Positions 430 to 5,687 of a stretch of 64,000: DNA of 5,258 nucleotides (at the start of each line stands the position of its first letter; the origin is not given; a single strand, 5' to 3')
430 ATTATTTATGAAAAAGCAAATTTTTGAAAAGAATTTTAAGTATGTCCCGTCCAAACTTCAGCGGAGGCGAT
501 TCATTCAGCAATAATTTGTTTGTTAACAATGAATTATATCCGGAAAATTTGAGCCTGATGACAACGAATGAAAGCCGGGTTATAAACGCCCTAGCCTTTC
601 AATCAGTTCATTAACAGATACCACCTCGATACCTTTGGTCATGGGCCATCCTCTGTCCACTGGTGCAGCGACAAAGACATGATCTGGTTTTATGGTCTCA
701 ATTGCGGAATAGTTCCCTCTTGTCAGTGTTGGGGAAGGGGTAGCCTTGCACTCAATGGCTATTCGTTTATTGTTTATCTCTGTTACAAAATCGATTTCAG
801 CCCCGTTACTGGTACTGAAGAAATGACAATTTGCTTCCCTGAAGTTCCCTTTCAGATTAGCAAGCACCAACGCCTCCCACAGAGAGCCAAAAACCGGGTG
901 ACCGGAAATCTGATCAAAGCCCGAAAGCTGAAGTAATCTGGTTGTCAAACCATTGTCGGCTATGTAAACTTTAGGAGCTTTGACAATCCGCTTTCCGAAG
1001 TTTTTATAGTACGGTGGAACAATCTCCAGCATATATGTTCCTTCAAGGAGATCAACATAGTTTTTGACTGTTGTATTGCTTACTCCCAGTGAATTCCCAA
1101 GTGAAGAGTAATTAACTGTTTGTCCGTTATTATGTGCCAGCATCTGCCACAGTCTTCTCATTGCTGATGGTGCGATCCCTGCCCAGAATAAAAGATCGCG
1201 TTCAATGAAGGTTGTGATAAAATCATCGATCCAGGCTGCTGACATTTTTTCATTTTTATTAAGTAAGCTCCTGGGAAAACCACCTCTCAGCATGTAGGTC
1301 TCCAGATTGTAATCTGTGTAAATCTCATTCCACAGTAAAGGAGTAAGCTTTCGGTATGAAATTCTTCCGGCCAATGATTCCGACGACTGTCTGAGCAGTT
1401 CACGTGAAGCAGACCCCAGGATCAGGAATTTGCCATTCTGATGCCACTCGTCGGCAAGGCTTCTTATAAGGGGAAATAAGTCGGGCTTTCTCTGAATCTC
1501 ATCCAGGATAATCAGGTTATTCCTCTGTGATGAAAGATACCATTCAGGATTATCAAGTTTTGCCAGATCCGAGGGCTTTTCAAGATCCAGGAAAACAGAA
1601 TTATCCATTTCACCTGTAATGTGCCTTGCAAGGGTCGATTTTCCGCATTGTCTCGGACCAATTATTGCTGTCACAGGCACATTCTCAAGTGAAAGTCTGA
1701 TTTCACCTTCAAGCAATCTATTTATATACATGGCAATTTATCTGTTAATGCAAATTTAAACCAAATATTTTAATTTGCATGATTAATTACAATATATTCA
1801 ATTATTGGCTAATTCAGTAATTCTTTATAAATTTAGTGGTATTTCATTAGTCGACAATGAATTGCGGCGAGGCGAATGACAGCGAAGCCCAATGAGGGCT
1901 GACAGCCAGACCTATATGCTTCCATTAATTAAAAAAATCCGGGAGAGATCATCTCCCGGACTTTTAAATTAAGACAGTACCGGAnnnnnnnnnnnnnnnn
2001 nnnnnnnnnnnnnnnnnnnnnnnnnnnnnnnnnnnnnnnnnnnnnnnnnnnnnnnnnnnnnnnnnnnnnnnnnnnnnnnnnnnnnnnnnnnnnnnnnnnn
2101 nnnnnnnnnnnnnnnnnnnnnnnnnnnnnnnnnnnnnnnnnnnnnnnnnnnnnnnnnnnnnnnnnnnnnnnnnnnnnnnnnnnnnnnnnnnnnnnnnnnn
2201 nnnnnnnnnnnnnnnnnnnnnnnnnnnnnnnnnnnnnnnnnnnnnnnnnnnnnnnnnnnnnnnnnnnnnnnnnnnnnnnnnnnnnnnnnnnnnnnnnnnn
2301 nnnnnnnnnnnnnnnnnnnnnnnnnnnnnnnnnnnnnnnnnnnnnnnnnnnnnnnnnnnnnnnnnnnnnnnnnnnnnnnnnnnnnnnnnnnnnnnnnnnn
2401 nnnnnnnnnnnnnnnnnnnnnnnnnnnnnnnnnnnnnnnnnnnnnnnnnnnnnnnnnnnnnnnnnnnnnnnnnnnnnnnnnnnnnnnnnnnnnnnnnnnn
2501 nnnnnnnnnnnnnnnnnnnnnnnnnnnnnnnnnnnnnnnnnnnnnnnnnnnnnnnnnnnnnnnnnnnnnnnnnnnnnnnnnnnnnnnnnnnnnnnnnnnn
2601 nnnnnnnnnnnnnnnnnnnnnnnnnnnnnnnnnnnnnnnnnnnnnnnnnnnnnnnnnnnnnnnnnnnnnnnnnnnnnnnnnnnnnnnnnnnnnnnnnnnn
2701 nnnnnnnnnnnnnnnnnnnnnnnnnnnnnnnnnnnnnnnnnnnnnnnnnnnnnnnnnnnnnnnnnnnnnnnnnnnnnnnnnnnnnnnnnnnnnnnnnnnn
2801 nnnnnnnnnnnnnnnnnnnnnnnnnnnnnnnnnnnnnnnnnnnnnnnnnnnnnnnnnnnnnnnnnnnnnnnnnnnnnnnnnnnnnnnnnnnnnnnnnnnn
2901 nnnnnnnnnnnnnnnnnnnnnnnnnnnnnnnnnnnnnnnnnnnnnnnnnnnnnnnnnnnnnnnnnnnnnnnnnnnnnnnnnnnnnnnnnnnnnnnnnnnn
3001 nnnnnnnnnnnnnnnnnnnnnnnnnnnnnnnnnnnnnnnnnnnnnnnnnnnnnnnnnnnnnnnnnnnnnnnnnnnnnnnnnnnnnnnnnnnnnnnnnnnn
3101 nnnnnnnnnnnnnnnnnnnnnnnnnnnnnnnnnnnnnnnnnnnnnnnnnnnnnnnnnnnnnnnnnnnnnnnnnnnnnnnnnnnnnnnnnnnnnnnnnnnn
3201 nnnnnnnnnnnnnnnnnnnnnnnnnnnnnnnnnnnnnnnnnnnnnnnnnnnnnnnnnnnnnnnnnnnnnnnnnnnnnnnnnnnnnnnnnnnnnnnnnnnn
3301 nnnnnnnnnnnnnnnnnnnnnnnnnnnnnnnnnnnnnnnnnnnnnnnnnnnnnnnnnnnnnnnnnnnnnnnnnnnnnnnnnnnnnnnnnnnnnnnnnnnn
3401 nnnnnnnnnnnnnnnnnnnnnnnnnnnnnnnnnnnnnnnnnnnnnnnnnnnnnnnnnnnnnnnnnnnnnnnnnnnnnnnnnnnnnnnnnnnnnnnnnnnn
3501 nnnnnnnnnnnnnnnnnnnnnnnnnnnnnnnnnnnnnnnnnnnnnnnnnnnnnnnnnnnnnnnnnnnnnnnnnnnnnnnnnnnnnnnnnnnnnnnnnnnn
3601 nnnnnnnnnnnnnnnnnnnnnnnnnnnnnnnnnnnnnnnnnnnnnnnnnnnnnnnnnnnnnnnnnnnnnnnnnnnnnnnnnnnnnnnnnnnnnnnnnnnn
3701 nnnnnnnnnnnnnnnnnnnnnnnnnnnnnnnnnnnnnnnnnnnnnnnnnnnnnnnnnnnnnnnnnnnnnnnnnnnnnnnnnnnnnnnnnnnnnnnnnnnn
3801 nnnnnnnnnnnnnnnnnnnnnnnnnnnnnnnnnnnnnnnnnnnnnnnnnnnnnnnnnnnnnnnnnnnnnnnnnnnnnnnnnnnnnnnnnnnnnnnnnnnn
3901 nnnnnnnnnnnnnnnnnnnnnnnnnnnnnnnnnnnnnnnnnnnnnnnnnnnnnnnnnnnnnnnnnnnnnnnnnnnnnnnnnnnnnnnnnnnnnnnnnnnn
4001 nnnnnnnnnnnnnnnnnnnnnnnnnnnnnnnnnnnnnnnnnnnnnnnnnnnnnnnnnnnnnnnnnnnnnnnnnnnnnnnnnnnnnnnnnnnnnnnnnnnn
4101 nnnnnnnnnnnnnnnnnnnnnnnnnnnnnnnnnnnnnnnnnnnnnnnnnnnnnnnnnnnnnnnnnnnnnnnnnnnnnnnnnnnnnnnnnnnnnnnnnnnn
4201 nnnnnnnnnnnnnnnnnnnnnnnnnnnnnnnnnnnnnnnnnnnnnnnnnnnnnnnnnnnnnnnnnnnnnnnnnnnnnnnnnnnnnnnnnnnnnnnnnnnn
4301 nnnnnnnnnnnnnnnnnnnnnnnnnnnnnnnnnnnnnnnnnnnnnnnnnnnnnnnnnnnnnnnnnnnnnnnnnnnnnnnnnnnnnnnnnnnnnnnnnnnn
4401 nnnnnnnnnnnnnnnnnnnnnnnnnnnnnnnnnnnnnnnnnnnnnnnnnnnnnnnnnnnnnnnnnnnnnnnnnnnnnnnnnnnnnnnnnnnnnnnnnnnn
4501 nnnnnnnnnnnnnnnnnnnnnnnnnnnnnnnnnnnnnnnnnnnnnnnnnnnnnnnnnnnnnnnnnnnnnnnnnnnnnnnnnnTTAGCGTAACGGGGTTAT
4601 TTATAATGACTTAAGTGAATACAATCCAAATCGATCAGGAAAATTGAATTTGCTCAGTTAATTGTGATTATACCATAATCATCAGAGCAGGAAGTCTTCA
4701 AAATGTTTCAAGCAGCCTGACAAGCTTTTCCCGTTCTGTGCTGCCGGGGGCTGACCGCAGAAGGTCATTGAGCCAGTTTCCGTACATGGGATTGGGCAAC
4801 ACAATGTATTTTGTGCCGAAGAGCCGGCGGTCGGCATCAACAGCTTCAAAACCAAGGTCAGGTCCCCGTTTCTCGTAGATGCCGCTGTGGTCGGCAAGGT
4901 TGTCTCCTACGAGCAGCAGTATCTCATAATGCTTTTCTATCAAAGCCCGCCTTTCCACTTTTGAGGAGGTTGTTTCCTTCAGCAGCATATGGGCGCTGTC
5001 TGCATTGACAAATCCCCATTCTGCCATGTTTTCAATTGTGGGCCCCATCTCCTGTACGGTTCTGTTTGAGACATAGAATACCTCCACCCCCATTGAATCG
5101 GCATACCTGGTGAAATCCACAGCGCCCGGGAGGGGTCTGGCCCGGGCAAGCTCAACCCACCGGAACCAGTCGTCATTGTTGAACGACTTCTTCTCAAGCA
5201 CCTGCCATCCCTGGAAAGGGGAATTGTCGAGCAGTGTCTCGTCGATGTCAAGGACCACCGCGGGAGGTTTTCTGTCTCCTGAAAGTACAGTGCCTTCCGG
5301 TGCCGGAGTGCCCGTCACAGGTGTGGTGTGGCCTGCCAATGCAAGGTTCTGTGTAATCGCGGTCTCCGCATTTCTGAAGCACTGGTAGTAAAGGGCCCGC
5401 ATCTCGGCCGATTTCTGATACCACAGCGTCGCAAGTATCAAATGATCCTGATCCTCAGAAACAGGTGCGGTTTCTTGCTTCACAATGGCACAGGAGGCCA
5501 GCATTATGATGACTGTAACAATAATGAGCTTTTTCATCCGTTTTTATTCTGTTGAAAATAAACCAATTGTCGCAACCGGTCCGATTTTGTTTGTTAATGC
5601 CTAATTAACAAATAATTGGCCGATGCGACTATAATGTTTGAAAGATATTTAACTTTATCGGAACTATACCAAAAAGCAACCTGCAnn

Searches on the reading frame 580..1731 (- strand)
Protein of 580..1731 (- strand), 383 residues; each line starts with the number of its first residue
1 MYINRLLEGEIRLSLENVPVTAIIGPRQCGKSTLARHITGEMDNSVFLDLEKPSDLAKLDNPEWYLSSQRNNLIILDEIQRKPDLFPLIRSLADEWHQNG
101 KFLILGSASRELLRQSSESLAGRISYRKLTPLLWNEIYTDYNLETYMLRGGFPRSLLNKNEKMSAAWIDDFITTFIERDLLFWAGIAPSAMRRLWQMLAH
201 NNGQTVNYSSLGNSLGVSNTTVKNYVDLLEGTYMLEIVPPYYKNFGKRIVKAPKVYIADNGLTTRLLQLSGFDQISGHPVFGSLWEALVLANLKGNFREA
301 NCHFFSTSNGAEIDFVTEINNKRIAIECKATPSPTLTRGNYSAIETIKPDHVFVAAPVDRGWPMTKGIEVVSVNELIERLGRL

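Call 25: search_protein_families(library=pfam, max_evalue=0.000001, proteins=[window:580-1731:-])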
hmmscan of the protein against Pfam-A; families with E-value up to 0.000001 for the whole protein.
window:580-1731:- (383 aa): 2 families
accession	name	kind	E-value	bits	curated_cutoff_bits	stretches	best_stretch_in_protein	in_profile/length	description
PF13635.12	DUF4143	-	8.1e-42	143.1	28.1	1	178-330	2-159/160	Domain of unknown function (DUF4143)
PF13173.12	AAA_14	-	1.1e-26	93.8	27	1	19-137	3-128/129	AAA domain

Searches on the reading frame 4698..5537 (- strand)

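Call 25: search_protein_families(library=pfam, max_evalue=0.000001, proteins=[window:4698-5537:-])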
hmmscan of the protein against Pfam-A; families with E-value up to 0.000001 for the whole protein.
window:4698-5537:- (279 aa): 1 family
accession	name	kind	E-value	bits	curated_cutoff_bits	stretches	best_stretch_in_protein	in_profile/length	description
PF03767.20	Acid_phosphat_B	-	6.2e-43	147.4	27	1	87-255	74-230/230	HAD superfamily, subfamily IIIB (Acid phosphatase)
